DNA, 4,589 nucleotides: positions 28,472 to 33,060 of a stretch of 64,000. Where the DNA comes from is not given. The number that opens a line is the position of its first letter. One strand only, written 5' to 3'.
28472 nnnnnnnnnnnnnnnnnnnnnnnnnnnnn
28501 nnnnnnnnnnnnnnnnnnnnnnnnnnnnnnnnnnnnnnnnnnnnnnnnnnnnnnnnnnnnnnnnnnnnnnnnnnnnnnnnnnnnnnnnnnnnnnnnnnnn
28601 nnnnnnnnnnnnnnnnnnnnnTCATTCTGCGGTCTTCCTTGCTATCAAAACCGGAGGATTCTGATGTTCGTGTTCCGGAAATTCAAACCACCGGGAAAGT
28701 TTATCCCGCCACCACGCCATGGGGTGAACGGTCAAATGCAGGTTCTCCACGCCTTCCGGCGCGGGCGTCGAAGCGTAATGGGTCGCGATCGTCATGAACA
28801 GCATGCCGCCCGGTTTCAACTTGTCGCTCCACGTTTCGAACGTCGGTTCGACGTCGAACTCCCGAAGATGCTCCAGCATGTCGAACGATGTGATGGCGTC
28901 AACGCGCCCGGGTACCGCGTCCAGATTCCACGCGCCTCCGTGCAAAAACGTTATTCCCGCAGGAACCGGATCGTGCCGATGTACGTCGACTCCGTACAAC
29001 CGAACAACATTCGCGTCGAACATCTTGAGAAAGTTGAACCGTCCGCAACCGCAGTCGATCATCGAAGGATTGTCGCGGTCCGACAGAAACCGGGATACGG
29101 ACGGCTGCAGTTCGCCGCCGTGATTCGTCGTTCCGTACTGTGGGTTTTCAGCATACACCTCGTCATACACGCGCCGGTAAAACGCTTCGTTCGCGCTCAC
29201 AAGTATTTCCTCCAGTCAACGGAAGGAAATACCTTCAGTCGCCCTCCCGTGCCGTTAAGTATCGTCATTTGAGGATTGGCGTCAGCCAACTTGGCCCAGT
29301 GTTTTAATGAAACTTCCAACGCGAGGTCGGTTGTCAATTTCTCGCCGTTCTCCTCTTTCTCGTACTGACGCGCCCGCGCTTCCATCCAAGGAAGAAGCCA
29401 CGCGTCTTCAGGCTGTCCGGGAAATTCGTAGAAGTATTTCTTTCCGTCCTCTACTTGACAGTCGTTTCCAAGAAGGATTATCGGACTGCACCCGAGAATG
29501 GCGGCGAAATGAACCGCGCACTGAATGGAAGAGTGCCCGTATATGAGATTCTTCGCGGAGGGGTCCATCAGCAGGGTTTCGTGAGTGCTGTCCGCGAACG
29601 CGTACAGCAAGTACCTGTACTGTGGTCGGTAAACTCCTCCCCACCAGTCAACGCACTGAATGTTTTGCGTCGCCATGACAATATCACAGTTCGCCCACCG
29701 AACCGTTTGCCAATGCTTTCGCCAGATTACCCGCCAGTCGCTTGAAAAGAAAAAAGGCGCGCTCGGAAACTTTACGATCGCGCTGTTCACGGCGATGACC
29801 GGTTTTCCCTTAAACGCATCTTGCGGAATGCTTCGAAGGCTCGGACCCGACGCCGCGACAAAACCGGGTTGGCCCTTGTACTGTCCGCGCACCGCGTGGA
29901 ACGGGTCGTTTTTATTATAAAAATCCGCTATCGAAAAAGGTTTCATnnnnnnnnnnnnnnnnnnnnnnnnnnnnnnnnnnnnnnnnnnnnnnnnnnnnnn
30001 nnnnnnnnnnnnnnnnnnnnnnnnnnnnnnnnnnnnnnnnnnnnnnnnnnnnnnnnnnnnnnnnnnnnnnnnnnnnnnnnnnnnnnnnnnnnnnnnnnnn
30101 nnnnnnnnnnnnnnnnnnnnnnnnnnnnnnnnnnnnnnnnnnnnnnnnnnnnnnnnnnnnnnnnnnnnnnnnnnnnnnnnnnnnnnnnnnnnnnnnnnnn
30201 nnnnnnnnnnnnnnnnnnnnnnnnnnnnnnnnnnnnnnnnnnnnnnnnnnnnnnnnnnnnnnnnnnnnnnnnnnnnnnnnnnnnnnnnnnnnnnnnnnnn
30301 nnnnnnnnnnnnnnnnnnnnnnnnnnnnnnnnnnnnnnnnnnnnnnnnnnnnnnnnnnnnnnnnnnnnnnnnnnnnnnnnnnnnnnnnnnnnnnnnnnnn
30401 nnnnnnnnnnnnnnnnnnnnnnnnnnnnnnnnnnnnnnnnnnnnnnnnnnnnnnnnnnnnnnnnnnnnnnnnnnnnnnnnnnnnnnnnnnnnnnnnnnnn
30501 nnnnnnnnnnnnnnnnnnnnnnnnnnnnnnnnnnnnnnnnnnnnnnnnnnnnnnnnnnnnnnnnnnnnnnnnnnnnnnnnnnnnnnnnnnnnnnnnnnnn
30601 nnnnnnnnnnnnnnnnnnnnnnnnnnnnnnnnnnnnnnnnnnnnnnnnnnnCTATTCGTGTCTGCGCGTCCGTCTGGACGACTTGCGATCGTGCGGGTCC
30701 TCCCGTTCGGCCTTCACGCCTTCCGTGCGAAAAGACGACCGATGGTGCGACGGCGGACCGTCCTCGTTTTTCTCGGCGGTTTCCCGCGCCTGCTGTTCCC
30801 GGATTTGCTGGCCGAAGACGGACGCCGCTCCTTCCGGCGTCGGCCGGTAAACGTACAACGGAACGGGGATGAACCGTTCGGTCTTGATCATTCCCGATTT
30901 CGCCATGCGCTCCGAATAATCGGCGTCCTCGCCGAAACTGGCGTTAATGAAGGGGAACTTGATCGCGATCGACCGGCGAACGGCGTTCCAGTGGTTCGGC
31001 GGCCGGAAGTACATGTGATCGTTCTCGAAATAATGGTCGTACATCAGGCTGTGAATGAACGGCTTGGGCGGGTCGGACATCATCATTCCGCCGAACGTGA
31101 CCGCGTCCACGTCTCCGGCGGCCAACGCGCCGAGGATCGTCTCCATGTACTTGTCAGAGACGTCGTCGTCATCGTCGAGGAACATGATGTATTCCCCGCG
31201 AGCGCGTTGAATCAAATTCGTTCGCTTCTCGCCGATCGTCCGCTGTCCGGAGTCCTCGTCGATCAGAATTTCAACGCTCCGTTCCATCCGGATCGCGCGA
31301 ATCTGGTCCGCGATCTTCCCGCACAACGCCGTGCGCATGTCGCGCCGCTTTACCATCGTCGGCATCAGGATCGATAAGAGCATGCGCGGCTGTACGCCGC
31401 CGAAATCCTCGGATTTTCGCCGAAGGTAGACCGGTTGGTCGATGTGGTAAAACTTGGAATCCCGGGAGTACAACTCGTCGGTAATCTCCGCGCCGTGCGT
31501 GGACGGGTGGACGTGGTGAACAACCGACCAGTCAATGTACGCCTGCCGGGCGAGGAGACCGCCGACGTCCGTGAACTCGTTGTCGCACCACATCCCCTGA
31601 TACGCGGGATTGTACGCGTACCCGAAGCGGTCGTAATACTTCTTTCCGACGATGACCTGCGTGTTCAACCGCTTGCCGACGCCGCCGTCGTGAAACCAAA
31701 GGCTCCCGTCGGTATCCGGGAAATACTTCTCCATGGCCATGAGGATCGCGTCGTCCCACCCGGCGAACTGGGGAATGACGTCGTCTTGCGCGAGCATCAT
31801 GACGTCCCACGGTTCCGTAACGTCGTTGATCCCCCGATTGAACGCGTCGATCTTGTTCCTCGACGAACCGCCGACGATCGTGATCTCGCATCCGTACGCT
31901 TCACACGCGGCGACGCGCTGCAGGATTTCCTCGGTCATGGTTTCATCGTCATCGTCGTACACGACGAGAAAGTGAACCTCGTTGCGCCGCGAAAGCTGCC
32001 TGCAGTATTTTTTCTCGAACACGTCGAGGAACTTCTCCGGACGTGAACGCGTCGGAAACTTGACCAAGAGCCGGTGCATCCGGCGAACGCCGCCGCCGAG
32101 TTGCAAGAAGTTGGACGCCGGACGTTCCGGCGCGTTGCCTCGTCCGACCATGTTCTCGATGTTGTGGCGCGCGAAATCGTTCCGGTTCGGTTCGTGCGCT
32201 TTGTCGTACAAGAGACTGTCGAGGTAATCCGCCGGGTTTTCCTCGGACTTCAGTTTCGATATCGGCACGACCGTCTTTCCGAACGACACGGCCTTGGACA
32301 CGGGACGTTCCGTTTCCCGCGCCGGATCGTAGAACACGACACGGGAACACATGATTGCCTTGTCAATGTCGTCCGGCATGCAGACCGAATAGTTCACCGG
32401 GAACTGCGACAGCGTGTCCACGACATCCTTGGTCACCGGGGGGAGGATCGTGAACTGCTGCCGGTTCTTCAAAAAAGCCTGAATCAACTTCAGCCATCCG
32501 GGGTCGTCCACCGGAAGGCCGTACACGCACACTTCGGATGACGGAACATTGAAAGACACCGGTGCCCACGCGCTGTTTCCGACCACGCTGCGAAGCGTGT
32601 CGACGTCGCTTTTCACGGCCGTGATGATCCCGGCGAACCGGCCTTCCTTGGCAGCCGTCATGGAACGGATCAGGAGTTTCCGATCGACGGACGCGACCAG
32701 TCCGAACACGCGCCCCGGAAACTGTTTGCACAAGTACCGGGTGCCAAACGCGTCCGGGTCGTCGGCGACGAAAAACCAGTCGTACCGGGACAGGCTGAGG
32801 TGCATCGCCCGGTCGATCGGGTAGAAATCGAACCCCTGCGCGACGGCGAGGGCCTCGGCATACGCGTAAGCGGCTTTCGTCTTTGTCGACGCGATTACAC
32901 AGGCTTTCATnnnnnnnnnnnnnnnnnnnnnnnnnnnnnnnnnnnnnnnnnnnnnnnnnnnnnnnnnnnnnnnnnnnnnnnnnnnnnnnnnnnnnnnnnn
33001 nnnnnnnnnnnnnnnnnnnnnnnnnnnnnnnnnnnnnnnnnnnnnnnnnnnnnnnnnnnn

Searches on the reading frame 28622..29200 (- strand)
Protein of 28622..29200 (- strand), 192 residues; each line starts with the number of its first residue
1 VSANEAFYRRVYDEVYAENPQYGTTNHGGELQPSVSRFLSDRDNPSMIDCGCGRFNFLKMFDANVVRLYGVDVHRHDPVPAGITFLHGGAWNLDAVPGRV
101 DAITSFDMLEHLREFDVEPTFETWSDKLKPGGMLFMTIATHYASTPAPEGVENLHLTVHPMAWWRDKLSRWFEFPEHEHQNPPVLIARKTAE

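Call 14: search_protein_families(library=phrogs, proteins=[window:28622-29200:-], max_evalue=0.001)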
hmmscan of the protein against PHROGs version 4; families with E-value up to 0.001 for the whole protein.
window:28622-29200:- (192 aa): 2 families
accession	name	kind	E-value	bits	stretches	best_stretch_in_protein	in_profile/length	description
phrog_24759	-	other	1.6e-12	48.6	1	17-172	30-183/204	methyltransferase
phrog_27380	-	other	2.4e-06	28.3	1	42-169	89-230/285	methyltransferase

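Call 15: search_protein_families(library=pfam, proteins=[window:28622-29200:-], max_evalue=0.001)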
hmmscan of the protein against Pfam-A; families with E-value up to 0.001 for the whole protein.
window:28622-29200:- (192 aa): 4 families
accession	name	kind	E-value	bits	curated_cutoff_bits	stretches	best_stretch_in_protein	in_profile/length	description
PF13489.12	Methyltransf_23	-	7.5e-12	45.7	27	1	30-180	8-142/164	Methyltransferase domain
PF08241.18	Methyltransf_11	-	7e-07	30.2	21.2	1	49-135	2-94/95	Methyltransferase domain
PF13649.12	Methyltransf_25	-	7.6e-07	30.2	27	1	48-132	2-97/97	Methyltransferase domain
PF08242.18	Methyltransf_12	-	0.0001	23.4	30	1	51-134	4-98/98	Methyltransferase domain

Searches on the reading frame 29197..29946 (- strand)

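Call 14: search_protein_families(library=phrogs, proteins=[window:29197-29946:-], max_evalue=0.001)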
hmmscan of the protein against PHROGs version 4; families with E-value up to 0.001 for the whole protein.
window:29197-29946:- (249 aa): 1 family
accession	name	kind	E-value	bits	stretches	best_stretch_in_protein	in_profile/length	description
phrog_4603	-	other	7e-13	49.6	1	32-179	2-128/178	alpha-2;3-sialyltransferase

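Call 15: search_protein_families(library=pfam, proteins=[window:29197-29946:-], max_evalue=0.001)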
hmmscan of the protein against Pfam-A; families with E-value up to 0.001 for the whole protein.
window:29197-29946:- (249 aa): 1 family
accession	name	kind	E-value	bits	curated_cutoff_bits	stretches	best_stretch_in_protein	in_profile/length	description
PF01973.23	MptE-like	-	2e-07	31.4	34.6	1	127-166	130-169/171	6-hydroxymethylpterin diphosphokinase MptE-like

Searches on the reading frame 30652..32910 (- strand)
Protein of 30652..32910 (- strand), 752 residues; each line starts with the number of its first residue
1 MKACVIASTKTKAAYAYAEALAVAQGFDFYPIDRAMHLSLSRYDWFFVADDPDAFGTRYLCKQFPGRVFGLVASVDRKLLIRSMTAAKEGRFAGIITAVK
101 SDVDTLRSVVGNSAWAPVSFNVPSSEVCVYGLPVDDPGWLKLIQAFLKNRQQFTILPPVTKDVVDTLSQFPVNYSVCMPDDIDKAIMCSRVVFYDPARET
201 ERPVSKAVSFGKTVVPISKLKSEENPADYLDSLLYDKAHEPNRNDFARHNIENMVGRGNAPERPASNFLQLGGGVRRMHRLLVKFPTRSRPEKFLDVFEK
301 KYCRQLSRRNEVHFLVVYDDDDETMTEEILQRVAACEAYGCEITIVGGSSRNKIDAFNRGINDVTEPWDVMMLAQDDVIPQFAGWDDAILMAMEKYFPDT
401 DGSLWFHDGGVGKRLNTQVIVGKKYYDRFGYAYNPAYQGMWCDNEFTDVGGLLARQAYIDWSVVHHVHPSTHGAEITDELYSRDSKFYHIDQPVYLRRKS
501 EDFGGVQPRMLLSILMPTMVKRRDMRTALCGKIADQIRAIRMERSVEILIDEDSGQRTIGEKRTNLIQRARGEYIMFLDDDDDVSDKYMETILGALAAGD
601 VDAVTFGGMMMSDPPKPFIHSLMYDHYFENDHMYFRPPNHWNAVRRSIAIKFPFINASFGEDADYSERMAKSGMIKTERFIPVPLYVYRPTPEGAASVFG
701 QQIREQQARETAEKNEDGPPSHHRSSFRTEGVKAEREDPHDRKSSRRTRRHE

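Call 14: search_protein_families(library=phrogs, proteins=[window:30652-32910:-], max_evalue=0.001)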
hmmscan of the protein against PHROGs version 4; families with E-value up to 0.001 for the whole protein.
window:30652-32910:- (752 aa): 4 families
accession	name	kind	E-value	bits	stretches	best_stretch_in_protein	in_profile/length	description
phrog_8858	-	moron, auxiliary metabolic gene and host takeover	1.7e-29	103.8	1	512-711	14-208/395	glycosyltransferase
phrog_14775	-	moron, auxiliary metabolic gene and host takeover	2.9e-27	96.6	1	511-688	4-180/203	glycosyltransferase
phrog_14945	-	moron, auxiliary metabolic gene and host takeover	5.8e-17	62.9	1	280-482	5-186/218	glycosyltransferase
phrog_2675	-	other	7.1e-05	22.4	1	280-500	3-217/599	DNA methyltransferase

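Call 15: search_protein_families(library=pfam, proteins=[window:30652-32910:-], max_evalue=0.001)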
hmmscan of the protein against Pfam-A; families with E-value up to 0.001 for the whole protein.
window:30652-32910:- (752 aa): 2 families
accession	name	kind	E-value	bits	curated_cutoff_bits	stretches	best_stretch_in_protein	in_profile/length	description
PF00535.33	Glycos_transf_2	-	9e-10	39.2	23.3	1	558-624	65-131/168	Glycosyl transferase family 2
PF13641.12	Glyco_tranf_2_3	-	0.00051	20.6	27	0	532-635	46-147/230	Glycosyltransferase like family 2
